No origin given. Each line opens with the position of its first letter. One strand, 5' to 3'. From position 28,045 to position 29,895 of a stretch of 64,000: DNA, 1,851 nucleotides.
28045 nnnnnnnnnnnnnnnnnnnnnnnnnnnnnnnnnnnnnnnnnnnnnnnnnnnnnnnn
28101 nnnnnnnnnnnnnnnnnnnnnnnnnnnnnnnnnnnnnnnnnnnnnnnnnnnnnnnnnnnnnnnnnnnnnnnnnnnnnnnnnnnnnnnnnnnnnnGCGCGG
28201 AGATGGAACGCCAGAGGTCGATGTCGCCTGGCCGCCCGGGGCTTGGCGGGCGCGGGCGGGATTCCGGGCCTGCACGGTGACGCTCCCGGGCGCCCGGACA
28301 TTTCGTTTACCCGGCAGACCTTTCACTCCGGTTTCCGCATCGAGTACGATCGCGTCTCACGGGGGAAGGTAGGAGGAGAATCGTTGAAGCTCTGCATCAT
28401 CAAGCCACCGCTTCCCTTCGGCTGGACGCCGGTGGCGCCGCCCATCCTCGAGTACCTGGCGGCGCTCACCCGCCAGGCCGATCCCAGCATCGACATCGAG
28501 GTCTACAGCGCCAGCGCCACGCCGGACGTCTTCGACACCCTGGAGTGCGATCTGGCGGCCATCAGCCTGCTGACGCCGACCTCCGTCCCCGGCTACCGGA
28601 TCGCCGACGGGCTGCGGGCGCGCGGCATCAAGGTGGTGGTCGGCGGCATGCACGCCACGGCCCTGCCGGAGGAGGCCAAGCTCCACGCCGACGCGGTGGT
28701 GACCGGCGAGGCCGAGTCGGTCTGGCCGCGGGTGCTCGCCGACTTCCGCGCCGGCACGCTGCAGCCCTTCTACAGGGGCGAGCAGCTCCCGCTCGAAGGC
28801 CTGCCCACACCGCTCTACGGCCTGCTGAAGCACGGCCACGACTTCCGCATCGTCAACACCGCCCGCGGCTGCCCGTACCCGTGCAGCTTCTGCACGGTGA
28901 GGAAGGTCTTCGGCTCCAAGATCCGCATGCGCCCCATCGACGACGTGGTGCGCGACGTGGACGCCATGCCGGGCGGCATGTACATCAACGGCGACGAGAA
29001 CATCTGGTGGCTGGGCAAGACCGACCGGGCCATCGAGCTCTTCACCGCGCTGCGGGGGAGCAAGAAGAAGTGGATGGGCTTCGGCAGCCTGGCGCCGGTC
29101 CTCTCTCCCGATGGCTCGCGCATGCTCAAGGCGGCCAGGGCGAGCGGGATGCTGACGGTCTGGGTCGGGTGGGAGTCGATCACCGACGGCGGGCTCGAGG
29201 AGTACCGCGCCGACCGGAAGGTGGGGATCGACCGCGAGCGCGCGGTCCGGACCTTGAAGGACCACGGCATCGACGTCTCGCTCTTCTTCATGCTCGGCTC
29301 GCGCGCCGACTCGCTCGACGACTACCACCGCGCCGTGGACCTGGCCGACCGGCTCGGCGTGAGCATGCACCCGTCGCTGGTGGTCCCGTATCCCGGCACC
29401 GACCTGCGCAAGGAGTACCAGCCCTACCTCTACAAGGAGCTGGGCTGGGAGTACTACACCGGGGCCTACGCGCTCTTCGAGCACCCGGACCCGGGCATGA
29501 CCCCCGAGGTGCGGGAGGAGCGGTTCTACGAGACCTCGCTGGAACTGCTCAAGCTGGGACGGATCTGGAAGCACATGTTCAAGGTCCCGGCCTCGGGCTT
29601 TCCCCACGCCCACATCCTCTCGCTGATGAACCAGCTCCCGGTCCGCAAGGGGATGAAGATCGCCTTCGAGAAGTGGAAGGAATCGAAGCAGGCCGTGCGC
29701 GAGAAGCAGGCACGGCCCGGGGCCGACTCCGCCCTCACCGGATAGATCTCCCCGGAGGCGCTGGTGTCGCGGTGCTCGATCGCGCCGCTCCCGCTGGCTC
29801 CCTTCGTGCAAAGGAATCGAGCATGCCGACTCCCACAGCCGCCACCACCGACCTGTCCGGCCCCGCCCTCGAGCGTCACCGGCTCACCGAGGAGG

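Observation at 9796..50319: The pairing of an NHL beta-propeller with a CxxCHxxH-first cytochrome recurs three times in one window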

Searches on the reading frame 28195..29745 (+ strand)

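Call 25: search_protein_families(library=pfam, proteins=[window:28195-29745:+], max_evalue=0.001)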
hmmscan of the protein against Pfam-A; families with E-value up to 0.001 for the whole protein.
window:28195-29745:+ (516 aa): 2 families
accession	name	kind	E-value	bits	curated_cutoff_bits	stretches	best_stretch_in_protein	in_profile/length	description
PF02310.24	B12-binding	-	2e-09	37.8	32.1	1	85-179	17-119/121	B12 binding domain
PF04055.27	Radical_SAM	-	2.2e-08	34.9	29.5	1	220-383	1-165/166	Radical SAM superfamily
